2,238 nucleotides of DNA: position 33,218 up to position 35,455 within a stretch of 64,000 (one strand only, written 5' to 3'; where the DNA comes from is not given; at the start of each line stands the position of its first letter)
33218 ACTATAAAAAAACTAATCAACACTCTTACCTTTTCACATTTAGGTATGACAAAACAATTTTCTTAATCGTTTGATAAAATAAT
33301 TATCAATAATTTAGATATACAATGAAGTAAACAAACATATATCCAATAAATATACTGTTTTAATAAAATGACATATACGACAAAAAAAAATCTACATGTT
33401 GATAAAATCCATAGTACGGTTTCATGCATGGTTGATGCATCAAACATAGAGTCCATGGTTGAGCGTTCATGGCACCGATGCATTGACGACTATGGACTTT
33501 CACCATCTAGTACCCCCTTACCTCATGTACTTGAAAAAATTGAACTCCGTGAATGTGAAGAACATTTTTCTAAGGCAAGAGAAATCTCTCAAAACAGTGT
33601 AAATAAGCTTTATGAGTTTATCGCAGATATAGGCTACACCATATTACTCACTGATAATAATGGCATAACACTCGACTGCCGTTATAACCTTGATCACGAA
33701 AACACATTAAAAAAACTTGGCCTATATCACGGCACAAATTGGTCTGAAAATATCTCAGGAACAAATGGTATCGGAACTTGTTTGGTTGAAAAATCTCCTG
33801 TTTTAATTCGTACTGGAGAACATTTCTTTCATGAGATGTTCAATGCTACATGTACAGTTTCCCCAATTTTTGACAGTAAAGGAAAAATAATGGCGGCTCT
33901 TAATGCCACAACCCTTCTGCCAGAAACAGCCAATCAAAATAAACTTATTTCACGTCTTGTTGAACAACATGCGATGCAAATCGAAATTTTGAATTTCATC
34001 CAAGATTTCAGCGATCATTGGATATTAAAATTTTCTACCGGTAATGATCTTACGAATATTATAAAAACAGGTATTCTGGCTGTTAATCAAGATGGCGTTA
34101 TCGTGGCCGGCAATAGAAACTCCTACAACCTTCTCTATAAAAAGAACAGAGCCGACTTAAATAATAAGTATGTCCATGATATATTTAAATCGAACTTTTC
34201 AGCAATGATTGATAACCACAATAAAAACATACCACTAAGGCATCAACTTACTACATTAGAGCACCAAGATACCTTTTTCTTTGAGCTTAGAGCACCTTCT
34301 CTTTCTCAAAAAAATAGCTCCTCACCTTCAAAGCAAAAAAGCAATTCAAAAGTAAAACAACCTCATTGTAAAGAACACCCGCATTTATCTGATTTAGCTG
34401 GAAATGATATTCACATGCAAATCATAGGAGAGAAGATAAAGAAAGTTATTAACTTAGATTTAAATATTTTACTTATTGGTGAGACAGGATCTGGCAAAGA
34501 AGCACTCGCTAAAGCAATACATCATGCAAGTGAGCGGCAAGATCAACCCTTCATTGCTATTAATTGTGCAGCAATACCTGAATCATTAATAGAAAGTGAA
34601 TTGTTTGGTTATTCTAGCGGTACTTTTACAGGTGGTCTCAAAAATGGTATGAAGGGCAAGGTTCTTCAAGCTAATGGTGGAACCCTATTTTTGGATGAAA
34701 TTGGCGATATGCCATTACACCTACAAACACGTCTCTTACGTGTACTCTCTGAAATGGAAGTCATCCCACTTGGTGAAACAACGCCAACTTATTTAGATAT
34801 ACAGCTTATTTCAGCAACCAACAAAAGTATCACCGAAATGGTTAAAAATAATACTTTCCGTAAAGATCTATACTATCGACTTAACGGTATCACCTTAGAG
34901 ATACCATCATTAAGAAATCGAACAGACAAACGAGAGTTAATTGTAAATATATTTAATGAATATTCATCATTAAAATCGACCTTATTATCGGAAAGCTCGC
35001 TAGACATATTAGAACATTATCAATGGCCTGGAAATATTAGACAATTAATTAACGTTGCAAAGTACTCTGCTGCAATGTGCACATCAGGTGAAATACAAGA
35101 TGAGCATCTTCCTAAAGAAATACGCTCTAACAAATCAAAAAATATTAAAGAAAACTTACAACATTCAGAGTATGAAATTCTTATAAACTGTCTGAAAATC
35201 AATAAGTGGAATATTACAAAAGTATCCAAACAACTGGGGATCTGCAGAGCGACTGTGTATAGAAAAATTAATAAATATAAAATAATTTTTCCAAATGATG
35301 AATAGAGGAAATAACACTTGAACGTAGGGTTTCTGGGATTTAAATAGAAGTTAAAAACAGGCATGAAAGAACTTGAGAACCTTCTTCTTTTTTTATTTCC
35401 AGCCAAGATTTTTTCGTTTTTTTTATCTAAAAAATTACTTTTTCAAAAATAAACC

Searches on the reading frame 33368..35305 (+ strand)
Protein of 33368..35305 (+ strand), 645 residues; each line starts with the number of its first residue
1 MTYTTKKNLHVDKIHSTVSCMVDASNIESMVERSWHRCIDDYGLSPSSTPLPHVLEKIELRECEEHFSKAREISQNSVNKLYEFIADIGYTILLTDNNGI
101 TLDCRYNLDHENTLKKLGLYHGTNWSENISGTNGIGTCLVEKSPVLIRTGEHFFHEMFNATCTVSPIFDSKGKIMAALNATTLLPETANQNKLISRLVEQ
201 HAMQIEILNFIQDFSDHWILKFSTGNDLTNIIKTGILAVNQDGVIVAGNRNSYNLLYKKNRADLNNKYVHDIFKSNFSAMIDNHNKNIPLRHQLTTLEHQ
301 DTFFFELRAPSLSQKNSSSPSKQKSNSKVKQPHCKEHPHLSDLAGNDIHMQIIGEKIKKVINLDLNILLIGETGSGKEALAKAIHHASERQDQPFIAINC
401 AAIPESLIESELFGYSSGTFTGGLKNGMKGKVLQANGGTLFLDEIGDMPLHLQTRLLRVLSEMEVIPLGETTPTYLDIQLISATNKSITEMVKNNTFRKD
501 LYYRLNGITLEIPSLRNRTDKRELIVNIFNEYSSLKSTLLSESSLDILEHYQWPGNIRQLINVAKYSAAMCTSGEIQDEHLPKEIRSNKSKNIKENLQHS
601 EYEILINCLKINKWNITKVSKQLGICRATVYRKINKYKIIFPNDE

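Call 4: search_protein_families(library=pfam, proteins=[window:33368-35305:+])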
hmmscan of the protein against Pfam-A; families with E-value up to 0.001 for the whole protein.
window:33368-35305:+ (645 aa): 8 families
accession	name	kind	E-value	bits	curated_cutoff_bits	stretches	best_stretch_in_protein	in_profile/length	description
PF00158.32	Sigma54_activat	-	2.5e-63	213.2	20.2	1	344-510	2-167/168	Sigma-54 interaction domain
PF14532.12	Sigma54_activ_2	-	4.2e-21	76.1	25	1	346-515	3-138/138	Sigma-54 interaction domain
PF25601.1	AAA_lid_14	-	1.7e-14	53.9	27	1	524-593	10-82/87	AAA+ ATPase lid domain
PF02954.25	HTH_8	-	4.3e-09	36.4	22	1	601-637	6-42/42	Bacterial regulatory protein, Fis family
PF07728.20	AAA_5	-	4e-06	27.3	22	1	366-486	1-123/139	AAA domain (dynein-related subfamily)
PF01078.27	Mg_chelatase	-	6.2e-06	26.2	20.3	1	366-493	24-165/207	Magnesium chelatase, subunit ChlI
PF07724.20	AAA_2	-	3.2e-05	24.4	27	1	366-494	5-133/166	AAA domain (Cdc48 subfamily)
PF18024.7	HTH_50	-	0.00091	19.3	27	0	615-639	25-49/50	Helix-turn-helix domain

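Call 7: search_protein_families(library=ncbifam, proteins=[window:33368-35305:+])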
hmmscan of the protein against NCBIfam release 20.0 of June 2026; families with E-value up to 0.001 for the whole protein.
window:33368-35305:+ (645 aa): 27 families (the best 25 are shown)
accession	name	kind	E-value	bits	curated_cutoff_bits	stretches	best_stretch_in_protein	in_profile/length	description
NF041552.1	TF_PrdR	equivalog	7.9e-92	308.4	795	1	339-638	265-577/577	sigma-54 dependent transcriptional regulator PrdR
NF008485.2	PRK11388.1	equivalog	1.6e-88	297.6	551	1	19-639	11-637/643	dihydroxyacetone kinase operon transcriptional regulator DhaR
TIGR02915.1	PEP_resp_reg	equivalog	1.6e-83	281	502.6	1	337-639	135-444/445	PEP-CTERM-box response regulator transcription factor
TIGR01818.1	ntrC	equivalog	1.5e-78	264.7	558.6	1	328-602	120-399/463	nitrogen regulation protein NR(I)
NF003451.0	PRK05022.1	equivalog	1.9e-74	251.3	476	1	322-628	171-499/512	nitric oxide reductase transcriptional regulator NorR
TIGR02329.1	propionate_PrpR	equivalog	1.9e-74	251.2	499.2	1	333-636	204-526/526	propionate catabolism operon regulatory protein PrpR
TIGR01817.1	nifA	equivalog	6e-74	249.7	528.85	1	321-604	176-461/534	nif-specific transcriptional activator NifA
NF008469.0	PRK11361.1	equivalog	6.5e-73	246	714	1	345-639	147-456/461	acetoacetate metabolism transcriptional regulator AtoC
NF011953.0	PRK15424.1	equivalog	8.5e-72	242.5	703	1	323-636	201-533/538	propionate catabolism operon regulatory protein PrpR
NF038308.1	RNA_repair_RtcR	equivalog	7.7e-71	239.5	650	1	338-609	177-460/530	RNA repair transcriptional activator RtcR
NF049963.1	RespRegFlgRCampy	domain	1.6e-69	234.9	750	1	341-639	134-429/429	fla regulon two-component system response regulator FlgR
NF011695.0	PRK15115.1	equivalog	4.9e-69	233.2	763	1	349-637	143-436/445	two-component system response regulator GlrR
NF007689.0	PRK10365.1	equivalog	7e-64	216.2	760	1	343-635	141-440/441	sigma-54-dependent response regulator transcription factor ZraR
NF050807.1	TransRegFlbDCaul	equivalog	1.6e-63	215.2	750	1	344-583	121-363/454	sigma-54-dependent transcriptional regulator FlbD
NF008085.0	PRK10820.1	equivalog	1.7e-62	211.7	576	1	235-638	92-511/520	transcriptional regulator TyrR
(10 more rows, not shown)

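Call 10: find_homologous_proteins(query=window:33368-35305:+, max_evalue=1e-30)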
Query window:33368-35305:+ (645 aa): 8000 proteins with E <= 1e-30 among 8000 candidates; the best 120 are listed.
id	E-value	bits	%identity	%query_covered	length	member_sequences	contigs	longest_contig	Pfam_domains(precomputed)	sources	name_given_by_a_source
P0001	0.0e+0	1460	100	100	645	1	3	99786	PF00158.33,PF25601.2,PF02954.26,PF14532.13,PF07728.21,PF26965.1,PF01078.28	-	-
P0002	4.3e-285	965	64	100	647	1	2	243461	PF00158.33,PF25601.2,PF02954.26,PF14532.13,PF07728.21,PF26965.1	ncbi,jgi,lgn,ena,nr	ncbi:MAG: hypothetical protein COB23_02400 [Methylophaga sp.]|nr:MAG: hypothetical protein COB23_024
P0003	6.1e-284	961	64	100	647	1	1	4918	PF00158.33,PF25601.2,PF02954.26,PF14532.13,PF26965.1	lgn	-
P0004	6.8e-277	938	64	100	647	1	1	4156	PF00158.33,PF25601.2,PF02954.26,PF14532.13,PF26965.1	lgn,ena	-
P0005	1.9e-250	851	58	98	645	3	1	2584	PF00158.33,PF25601.2,PF02954.26,PF14532.13,PF26965.1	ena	-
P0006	5.8e-239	813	59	99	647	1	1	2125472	PF00158.33,PF25601.2,PF02954.26,PF00004.36,PF14532.13,PF26965.1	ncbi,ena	-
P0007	3.7e-235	800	57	99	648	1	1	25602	PF00158.33,PF25601.2,PF01590.33,PF02954.26,PF14532.13,PF26965.1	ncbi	-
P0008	3.3e-234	797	57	98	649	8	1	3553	PF00158.33,PF07724.21,PF25601.2,PF01590.33,PF02954.26,PF14532.13,PF07728.21,PF26965.1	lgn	-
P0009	1.7e-230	785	55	98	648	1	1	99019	PF00158.33,PF25601.2,PF02954.26,PF14532.13,PF07728.21,PF26965.1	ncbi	-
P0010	1.6e-229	781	55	99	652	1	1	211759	PF00158.33,PF25601.2,PF02954.26,PF14532.13,PF07728.21,PF26965.1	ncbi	-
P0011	9.8e-227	772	54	99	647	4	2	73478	PF00158.33,PF25601.2,PF01590.33,PF02954.26,PF14532.13,PF07728.21,PF26965.1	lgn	-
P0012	2.3e-209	715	50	100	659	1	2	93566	PF00158.33,PF25601.2,PF02954.26,PF14532.13,PF26965.1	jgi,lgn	jgi:transcriptional regulator of acetoin/glycerol metabolism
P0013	1.9e-203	695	50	100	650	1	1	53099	PF00158.33,PF25601.2,PF01590.33,PF02954.26,PF00004.36,PF14532.13,PF26965.1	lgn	-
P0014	8.1e-203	693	49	100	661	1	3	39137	PF00158.33,PF25601.2,PF01590.33,PF02954.26,PF14532.13,PF26965.1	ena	-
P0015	6.9e-198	677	50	99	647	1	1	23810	PF00158.33,PF25601.2,PF01590.33,PF02954.26,PF00004.36,PF14532.13,PF26965.1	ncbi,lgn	-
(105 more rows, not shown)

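Call 11: find_encoding_contigs(protein=P0002, flank=10000, max_places=2)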
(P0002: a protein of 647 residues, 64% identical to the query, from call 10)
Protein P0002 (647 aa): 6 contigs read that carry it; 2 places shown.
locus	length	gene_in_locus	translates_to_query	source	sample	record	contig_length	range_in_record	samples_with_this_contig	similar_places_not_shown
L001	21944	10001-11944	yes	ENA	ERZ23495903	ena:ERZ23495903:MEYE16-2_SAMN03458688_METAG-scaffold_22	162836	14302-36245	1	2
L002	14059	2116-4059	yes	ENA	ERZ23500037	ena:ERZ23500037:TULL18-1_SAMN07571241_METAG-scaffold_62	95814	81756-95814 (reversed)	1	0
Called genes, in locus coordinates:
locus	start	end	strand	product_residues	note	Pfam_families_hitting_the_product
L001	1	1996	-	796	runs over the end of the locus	PF01326:PPDK_N, PF00391:PEP-utilizers, PF02896:PEP-utilizers_C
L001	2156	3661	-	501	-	PF00171:Aldedh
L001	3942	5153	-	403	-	PF13187:Fer4_9 (faint), PF00037:Fer4 (faint), PF12838:Fer4_7, PF13183:Fer4_8, PF13237:Fer4_10 (weak), PF13484:Fer4_16 (weak), PF13534:Fer4_17, PF02754:CCG, +1 more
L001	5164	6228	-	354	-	PF01565:FAD_binding_4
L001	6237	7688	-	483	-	PF01565:FAD_binding_4, PF02913:FAD-oxidase_C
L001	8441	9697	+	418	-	-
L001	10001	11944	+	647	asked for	PF26965:MimR_N, PF00158:Sigma54_activat, PF14532:Sigma54_activ_2, PF07728:AAA_5 (weak), PF25601:AAA_lid_14, PF02954:HTH_8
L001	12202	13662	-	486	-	PF03972:MmgE_PrpD_N, PF19305:MmgE_PrpD_C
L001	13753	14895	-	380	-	PF00285:Citrate_synt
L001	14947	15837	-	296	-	PF13714:PEP_mutase, PF00463:ICL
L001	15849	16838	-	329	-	PF03328:HpcH_HpaI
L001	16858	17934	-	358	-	PF19315:MC_hydratase, PF01575:MaoC_dehydratas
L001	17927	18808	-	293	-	PF03328:HpcH_HpaI, PF15617:C-C_Bond_Lyase (faint)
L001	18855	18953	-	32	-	-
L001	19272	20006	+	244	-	PF00392:GntR, PF07702:UTRA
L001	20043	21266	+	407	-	PF03328:HpcH_HpaI, PF15617:C-C_Bond_Lyase (weak)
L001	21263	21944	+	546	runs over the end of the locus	PF00501:AMP-binding, PF13193:AMP-binding_C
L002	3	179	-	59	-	?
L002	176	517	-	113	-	-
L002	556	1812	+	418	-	-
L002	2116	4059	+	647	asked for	PF26965:MimR_N, PF00158:Sigma54_activat, PF14532:Sigma54_activ_2, PF07728:AAA_5 (weak), PF25601:AAA_lid_14, PF02954:HTH_8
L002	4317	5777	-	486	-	PF03972:MmgE_PrpD_N, PF19305:MmgE_PrpD_C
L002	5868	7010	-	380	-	PF00285:Citrate_synt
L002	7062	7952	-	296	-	PF13714:PEP_mutase, PF00463:ICL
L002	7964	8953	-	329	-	PF03328:HpcH_HpaI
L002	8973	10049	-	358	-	PF19315:MC_hydratase, PF01575:MaoC_dehydratas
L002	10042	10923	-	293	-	PF03328:HpcH_HpaI, PF15617:C-C_Bond_Lyase (faint)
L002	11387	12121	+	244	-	PF00392:GntR, PF07702:UTRA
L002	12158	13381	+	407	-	PF03328:HpcH_HpaI, PF15617:C-C_Bond_Lyase (weak)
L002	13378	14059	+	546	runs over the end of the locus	PF00501:AMP-binding, PF13193:AMP-binding_C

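Call 12: find_encoding_contigs(protein=P0006, flank=10000, max_places=2)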
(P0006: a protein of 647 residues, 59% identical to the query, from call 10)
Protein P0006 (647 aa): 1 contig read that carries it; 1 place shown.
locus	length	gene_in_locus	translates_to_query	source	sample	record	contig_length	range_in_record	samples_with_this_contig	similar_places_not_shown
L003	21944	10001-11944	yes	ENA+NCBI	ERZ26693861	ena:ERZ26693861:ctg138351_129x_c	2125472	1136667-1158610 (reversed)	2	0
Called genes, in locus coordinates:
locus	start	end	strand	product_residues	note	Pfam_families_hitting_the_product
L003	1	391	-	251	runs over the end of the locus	PF02754:CCG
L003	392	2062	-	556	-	PF02652:Lactate_perm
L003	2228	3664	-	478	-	PF00171:Aldedh, PF05893:LuxC (weak)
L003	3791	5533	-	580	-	PF01011:PQQ, PF13360:PQQ_2, PF13570:Beta-prop_ACSF4 (faint), PF13360:PQQ_2, PF01011:PQQ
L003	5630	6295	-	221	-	PF00355:Rieske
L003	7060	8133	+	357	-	-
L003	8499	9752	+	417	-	-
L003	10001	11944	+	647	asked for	PF26965:MimR_N, PF00158:Sigma54_activat, PF14532:Sigma54_activ_2, PF00004:AAA (weak), PF25601:AAA_lid_14, PF02954:HTH_8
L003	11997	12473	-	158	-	-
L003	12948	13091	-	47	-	-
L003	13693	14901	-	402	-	PF02661:Fic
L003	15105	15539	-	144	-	PF18143:HAD_SAK_2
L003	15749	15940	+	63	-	-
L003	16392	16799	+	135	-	-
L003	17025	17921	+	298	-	-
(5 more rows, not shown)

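Call 13: find_encoding_contigs(protein=P0009, flank=10000, max_places=2)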
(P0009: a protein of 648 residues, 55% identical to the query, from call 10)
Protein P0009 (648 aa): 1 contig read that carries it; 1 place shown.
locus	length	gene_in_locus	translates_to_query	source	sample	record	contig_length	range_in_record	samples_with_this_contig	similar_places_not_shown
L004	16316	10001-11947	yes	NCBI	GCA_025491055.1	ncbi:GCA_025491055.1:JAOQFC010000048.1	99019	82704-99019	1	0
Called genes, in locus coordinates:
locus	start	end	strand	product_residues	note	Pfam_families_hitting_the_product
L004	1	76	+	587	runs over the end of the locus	PF01011:PQQ, PF13360:PQQ_2, PF01011:PQQ, PF13360:PQQ_2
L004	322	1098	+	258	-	PF00034:Cytochrom_C (weak), PF13442:Cytochrome_CBB3 (weak)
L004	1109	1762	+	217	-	-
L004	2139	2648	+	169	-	PF02293:AmiS_UreI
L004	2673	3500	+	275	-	PF13501:SoxY, PF08770:SoxZ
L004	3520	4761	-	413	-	PF07690:MFS_1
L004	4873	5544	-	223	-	PF02589:LUD_dom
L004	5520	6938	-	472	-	PF02589:LUD_dom, PF13187:Fer4_9 (faint), PF13183:Fer4_8, PF13237:Fer4_10 (faint), PF12838:Fer4_7 (faint), PF13534:Fer4_17 (weak)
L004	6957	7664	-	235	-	PF02754:CCG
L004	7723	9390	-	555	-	PF02652:Lactate_perm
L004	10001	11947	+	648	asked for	PF26965:MimR_N, PF00158:Sigma54_activat, PF14532:Sigma54_activ_2, PF07728:AAA_5 (faint), PF25601:AAA_lid_14, PF02954:HTH_8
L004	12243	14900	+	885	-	PF28598:PDH_E1_N, PF00456:Transketolase_N, PF17831:PDH_E1_M, PF22613:Transketolase_C_1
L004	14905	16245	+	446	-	PF00364:Biotin_lipoyl, PF25984:BSH_YknX (faint), PF02817:E3_binding, PF00198:2-oxoacid_dh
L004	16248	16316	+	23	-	?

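Call 27: find_related_loci(query=A1, collection=genome_contigs, flank=10000)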
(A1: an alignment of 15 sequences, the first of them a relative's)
Query A1 (645 aa) in genome_contigs; peptide patterns used: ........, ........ (x = any residue, [..] = any of these).
600 stretches matched a pattern (row limit reached: there are more); 599 encode a relative of the query (tblastn E <= 1e-3); the best 80 are kept; 80 distinct loci.
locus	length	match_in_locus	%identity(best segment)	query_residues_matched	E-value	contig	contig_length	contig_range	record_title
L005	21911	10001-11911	37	10-643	9e-145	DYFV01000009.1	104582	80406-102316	MAG TPA_asm: Azoarcus sp. isolate BE2011_69_25 Afr_mines_BE2011_70_length_104582_cov_9_059334, whole genome shotgun sequ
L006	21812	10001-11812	39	31-639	5e-139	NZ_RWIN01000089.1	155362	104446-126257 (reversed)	Pseudomonas sp. PB120 PB120_contig181, whole genome shotgun sequence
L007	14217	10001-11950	35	26-641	1e-135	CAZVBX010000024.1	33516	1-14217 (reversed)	MAG TPA_asm: uncultured Ectothiorhodospiraceae bacterium isolate binchicken_co207_287 genome assembly, contig: NODE_902_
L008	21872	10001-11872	38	25-639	5e-133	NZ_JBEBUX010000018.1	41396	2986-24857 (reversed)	MAG: Pollutimonas bauzanensis isolate T2.bin.229 NODE_2694_length_41396_cov_86.048789, whole genome shotgun sequence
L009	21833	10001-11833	34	10-643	2e-121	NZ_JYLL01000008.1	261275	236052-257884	Pseudomonas veronii strain DSM 11331 8_261275_21.8629, whole genome shotgun sequence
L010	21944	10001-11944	34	10-643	3e-117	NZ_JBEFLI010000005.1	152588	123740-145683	Cupriavidus necator strain EM36 NODE_5_length_152588_cov_18.6386, whole genome shotgun sequence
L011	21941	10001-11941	32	1-640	2e-114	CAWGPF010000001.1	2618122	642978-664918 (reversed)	MAG: uncultured proteobacterium isolate MFD05512.bin.1.63 genome assembly, contig: contig_15622, whole genome shotgun se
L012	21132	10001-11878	34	28-643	6e-124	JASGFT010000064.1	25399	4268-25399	MAG: Burkholderiaceae bacterium isolate 5H103 JMF-2111-06-0005.hyb.bin.103_63, whole genome shotgun sequence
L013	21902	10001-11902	34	23-643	9e-130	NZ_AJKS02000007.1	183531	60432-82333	Halomonas smyrnensis AAD6 contig_7, whole genome shotgun sequence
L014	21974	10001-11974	33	28-639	2e-110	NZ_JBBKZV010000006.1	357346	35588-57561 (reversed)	Variovorax humicola strain KACC 18501 contig00006, whole genome shotgun sequence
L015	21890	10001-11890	34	27-636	4e-109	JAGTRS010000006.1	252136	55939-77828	MAG: Proteobacteria bacterium isolate CTSoil_120 scaffold_26, whole genome shotgun sequence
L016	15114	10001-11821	32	28-643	7e-106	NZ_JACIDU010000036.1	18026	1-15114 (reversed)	Allorhizobium borbori strain DSM 26385 Ga0373240_36, whole genome shotgun sequence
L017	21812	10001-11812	33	10-639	3e-104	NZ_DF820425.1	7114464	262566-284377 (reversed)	Bradyrhizobium sp. DOA9, whole genome shotgun sequence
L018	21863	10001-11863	33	10-643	7e-104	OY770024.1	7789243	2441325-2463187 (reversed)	MAG: Rhodospirillales bacterium isolate f6e2be23-8832-45e3-9f96-a03639f77de9 genome assembly, chromosome: 1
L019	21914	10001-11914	32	30-635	5e-101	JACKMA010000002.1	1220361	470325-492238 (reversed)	MAG: Zoogloeaceae bacterium isolate HK-STAS-PROT-106 HK-STAS-PROT-106_2, whole genome shotgun sequence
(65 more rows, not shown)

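Call 28: find_encoding_contigs(protein=P0010, flank=10000, max_places=1)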
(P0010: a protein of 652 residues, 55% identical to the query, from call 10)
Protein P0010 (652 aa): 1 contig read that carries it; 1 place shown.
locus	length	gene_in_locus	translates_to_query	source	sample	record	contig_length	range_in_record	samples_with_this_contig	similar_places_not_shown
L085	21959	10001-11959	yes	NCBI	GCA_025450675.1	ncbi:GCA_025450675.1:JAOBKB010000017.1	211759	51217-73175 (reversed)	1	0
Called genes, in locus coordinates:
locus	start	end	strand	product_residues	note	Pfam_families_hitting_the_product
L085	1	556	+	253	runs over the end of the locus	PF01061:ABC2_membrane, PF12698:ABC2_membrane_3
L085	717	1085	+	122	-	-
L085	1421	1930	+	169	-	PF02293:AmiS_UreI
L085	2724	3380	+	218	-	PF00355:Rieske (weak)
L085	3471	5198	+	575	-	PF01011:PQQ, PF13360:PQQ_2, PF13570:Beta-prop_ACSF4 (faint), PF13360:PQQ_2 (weak), PF01011:PQQ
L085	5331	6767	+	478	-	PF00171:Aldedh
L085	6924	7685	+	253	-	PF02754:CCG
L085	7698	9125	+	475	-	PF02589:LUD_dom, PF13187:Fer4_9 (faint), PF13183:Fer4_8, PF13237:Fer4_10 (faint), PF12838:Fer4_7 (weak), PF13534:Fer4_17, PF11870:LutB_C (weak)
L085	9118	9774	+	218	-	PF02589:LUD_dom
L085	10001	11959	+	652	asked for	PF26965:MimR_N, PF00158:Sigma54_activat, PF14532:Sigma54_activ_2, PF07728:AAA_5 (weak), PF25601:AAA_lid_14, PF02954:HTH_8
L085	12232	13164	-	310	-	PF00892:EamA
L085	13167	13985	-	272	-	PF00561:Abhydrolase_1, PF12146:Hydrolase_4, PF12697:Abhydrolase_6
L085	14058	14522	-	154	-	-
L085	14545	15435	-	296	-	PF08450:SGL (weak)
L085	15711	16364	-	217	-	PF00702:Hydrolase, PF13419:HAD_2, PF13242:Hydrolase_like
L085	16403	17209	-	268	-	PF01569:PAP2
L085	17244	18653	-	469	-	PF00890:FAD_binding_2 (faint), PF01134:GIDA (weak), PF01494:FAD_binding_3 (faint), PF01946:Thi4 (faint), PF07992:Pyr_redox_2, PF12831:FAD_oxidored (faint), PF00070:Pyr_redox, PF02852:Pyr_redox_dim, +2 more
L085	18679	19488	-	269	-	PF05690:ThiG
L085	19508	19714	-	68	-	PF02597:ThiS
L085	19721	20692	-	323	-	PF16881:LIAS_N, PF04055:Radical_SAM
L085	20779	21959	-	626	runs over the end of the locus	PF13667:ThiC-associated, PF01964:ThiC_Rad_SAM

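Call 29: find_encoding_contigs(protein=P0007, flank=10000, max_places=1)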
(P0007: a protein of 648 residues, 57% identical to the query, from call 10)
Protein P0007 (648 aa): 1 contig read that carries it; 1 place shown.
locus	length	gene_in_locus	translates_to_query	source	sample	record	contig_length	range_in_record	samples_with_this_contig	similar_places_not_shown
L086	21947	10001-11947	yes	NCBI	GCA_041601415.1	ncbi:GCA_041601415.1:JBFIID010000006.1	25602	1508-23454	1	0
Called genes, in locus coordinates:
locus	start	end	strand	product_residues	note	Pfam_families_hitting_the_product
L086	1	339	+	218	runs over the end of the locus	PF00355:Rieske (weak)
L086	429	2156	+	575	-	PF01011:PQQ, PF13360:PQQ_2, PF13570:Beta-prop_ACSF4 (faint), PF13360:PQQ_2 (weak), PF01011:PQQ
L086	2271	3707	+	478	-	PF00171:Aldedh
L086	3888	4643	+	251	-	PF02754:CCG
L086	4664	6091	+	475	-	PF02589:LUD_dom, PF13187:Fer4_9 (faint), PF13183:Fer4_8, PF13237:Fer4_10 (faint), PF12838:Fer4_7 (weak), PF13534:Fer4_17 (weak), PF11870:LutB_C (weak)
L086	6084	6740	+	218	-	PF02589:LUD_dom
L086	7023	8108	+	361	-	-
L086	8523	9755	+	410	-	PF13609:Porin_4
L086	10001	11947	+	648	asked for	PF26965:MimR_N, PF01590:GAF (weak), PF00158:Sigma54_activat, PF14532:Sigma54_activ_2, PF25601:AAA_lid_14, PF02954:HTH_8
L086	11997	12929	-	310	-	PF00892:EamA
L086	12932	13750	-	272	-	PF00561:Abhydrolase_1, PF12146:Hydrolase_4, PF12697:Abhydrolase_6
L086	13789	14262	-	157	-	-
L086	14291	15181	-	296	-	PF08450:SGL (weak)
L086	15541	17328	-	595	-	PF03264:Cytochrom_NNT, PF14522:Cytochrome_C7 (faint), PF14537:Cytochrom_c3_2 (faint), PF22113:Mtrc-MtrF_II-IV_dom (weak), PF09459:EB_dh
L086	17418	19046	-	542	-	PF13442:Cytochrome_CBB3, PF02239:Cytochrom_D1, PF23414:Beta-prop_EML_2 (faint)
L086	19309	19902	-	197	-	PF00034:Cytochrom_C (weak), PF13442:Cytochrome_CBB3 (weak), PF00034:Cytochrom_C (weak)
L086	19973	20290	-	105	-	PF13473:Cupredoxin_1 (weak), PF00127:Copper-bind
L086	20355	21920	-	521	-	PF00034:Cytochrom_C (weak), PF13442:Cytochrome_CBB3, PF23414:Beta-prop_EML_2 (faint), PF25168:Beta-prop_WDR36-Utp21_2nd (faint), PF02239:Cytochrom_D1, PF25174:Beta-prop_THOC3 (faint)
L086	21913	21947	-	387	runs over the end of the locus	PF13353:Fer4_12 (weak), PF04055:Radical_SAM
